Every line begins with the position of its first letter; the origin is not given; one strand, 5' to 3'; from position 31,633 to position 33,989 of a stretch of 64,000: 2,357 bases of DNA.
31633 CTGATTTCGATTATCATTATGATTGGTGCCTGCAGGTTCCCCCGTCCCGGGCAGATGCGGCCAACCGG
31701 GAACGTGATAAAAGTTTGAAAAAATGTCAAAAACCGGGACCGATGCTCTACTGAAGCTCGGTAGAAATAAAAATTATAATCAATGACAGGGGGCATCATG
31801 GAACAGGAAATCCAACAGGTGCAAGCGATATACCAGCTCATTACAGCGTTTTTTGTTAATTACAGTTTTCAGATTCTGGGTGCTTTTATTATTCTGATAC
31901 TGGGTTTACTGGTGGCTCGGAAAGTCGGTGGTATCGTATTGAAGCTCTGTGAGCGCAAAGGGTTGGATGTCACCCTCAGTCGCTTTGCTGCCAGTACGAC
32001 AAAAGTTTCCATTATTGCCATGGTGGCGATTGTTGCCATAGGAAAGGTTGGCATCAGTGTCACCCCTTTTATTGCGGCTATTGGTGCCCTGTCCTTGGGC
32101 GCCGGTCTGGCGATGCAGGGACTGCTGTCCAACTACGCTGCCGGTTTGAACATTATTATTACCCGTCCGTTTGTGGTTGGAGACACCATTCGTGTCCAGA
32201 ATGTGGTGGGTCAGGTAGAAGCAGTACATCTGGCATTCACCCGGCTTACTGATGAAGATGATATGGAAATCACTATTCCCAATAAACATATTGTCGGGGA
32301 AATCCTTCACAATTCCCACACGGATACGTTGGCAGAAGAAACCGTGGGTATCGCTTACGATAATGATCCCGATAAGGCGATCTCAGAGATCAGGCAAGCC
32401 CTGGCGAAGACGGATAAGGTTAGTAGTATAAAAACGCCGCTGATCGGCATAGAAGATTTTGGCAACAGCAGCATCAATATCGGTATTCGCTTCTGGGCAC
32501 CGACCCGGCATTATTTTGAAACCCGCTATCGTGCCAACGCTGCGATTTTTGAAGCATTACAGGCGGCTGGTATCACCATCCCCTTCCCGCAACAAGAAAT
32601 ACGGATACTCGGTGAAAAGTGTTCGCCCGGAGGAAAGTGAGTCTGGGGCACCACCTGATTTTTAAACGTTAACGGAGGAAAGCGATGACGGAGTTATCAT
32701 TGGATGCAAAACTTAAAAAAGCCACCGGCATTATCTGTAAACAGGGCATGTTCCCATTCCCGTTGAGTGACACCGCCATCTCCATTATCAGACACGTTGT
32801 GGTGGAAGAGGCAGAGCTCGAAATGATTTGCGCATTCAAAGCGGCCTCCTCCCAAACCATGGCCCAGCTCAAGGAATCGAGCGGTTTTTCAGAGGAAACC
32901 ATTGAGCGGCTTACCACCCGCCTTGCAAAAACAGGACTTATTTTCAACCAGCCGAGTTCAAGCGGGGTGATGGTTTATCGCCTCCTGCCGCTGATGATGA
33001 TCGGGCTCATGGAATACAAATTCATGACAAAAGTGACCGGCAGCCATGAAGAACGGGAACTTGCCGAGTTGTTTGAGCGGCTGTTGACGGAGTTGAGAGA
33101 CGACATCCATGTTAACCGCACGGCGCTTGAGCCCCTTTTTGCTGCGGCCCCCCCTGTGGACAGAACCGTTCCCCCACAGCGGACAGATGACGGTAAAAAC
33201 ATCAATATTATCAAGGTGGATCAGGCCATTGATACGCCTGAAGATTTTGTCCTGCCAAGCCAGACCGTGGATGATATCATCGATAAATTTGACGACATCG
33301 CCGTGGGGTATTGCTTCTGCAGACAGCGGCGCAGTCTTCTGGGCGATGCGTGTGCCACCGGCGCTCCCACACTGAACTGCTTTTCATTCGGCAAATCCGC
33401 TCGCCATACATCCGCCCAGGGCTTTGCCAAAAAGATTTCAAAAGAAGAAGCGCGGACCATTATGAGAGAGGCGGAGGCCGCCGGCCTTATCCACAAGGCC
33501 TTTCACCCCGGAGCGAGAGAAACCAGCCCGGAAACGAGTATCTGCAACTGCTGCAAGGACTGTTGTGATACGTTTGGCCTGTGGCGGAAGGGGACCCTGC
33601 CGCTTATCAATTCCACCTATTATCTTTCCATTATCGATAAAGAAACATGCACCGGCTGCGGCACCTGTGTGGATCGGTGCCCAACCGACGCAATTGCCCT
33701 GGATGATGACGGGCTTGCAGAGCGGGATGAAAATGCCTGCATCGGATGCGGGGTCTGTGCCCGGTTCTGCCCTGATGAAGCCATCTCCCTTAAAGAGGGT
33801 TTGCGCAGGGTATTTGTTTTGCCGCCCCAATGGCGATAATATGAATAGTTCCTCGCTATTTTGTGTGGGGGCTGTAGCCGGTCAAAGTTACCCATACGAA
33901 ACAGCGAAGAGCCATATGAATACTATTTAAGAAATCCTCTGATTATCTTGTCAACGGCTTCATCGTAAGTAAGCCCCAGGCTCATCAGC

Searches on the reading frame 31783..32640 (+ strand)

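Call 49: search_protein_families(library=ncbifam, proteins=[window:31783-32640:+], max_evalue=0.00001)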
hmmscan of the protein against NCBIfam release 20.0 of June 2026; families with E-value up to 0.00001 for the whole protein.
window:31783-32640:+ (285 aa): 5 families
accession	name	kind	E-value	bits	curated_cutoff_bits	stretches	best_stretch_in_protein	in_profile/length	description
NF007662.0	PRK10334.1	subfamily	1.2e-40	139.6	321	1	22-274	22-276/286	small-conductance mechanosensitive channel MscS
NF047602.1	MscsSHelicob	equivalog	3.3e-40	138.2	400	1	25-275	7-258/260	small-conductance mechanosensitive channel MscS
NF008438.0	PRK11281.1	equivalog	1.2e-25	89.6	991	1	30-275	838-1088/1113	mechanosensitive channel MscK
NF008180.0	PRK10929.1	equivalog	4.1e-18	64.6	809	1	32-275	837-1085/1109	miniconductance mechanosensitive channel MscM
NF047601.1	MscSThanab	equivalog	8.5e-18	64.8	500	1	9-275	14-276/280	small-conductance mechanosensitive channel MscS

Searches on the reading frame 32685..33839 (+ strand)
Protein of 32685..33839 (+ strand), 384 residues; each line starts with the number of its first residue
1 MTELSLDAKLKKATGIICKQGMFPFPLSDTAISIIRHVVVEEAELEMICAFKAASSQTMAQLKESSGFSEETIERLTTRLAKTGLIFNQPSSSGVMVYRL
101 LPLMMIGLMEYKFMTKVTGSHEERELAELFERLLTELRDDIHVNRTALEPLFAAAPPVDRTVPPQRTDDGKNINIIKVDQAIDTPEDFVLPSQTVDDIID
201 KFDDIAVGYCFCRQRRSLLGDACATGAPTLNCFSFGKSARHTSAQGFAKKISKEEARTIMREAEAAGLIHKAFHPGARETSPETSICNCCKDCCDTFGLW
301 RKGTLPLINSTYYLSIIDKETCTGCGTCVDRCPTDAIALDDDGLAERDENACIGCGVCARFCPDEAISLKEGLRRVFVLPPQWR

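Call 49: search_protein_families(library=ncbifam, proteins=[window:32685-33839:+], max_evalue=0.00001)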
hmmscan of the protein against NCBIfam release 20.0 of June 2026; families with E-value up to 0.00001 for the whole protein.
window:32685-33839:+ (384 aa): 40 families (the best 25 are shown)
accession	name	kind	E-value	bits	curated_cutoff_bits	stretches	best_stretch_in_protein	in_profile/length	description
NF005503.0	PRK07118.1-2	equivalog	2.3e-12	46.8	252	1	321-378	139-195/292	RnfABCDGE type electron transport complex subunit B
TIGR02700.1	flavo_MJ0208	hypoth_equivalog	2.3e-12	46.7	251.35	1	316-368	144-195/234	dihydromethanopterin reductase (acceptor)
NF040864.1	HgcB_ferredoxin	equivalog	9.2e-12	44.7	99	1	317-372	11-66/93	mercury methylation ferredoxin HgcB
TIGR02179.1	PorD_KorD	subfamily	2.8e-11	43.4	60.05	1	316-370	21-75/78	2-oxoacid:acceptor oxidoreductase, delta subunit, pyruvate/2-ketoisovalerate family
TIGR01944.1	rnfB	subfamily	7.9e-11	41.9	68.7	1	314-371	107-164/190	RnfABCDGE type electron transport complex subunit B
NF040684.1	PorD_Arch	equivalog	2e-10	40.6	120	1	316-369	28-81/85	pyruvate synthase subunit PorD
NF040770.1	hetero_SS_HdrA2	exception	2.4e-10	39.2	1100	1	309-370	566-626/777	CoB-CoM heterodisulfide reductase HdrA2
NF041778.1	hetero_SS_HdrA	equivalog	4e-10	38.2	1400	1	314-370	581-636/771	ferredoxin:CoB-CoM heterodisulfide reductase subunit HdrA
TIGR03294.1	FrhG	equivalog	6.4e-10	39.1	245.5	1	315-365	169-218/228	coenzyme F420 hydrogenase subunit gamma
NF038196.1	ferrodoxin_EFR1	subfamily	1.2e-09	38.6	75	1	319-371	183-233/242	EFR1 family ferrodoxin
NF007202.0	PRK09623.1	equivalog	2e-09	37.7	166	1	313-370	44-101/105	3-methyl-2-oxobutanoate dehydrogenase subunit delta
NF007203.0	PRK09624.1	equivalog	6.6e-09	35.9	171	1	317-369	48-100/105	pyuvate ferredoxin oxidoreductase subunit delta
NF005505.0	PRK07118.1-4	equivalog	7.1e-09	35.5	378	1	322-369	218-264/265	Fe-S cluster domain-containing protein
TIGR02951.1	DMSO_dmsB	equivalog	7.7e-09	35.8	214.1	1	311-371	57-116/161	DMSO/selenate family reductase complex B subunit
NF043069.1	T4HPD_activ_SAM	equivalog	1.1e-08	34.9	425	1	317-367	48-97/299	trans-4-hydroxy-L-proline dehydratase activase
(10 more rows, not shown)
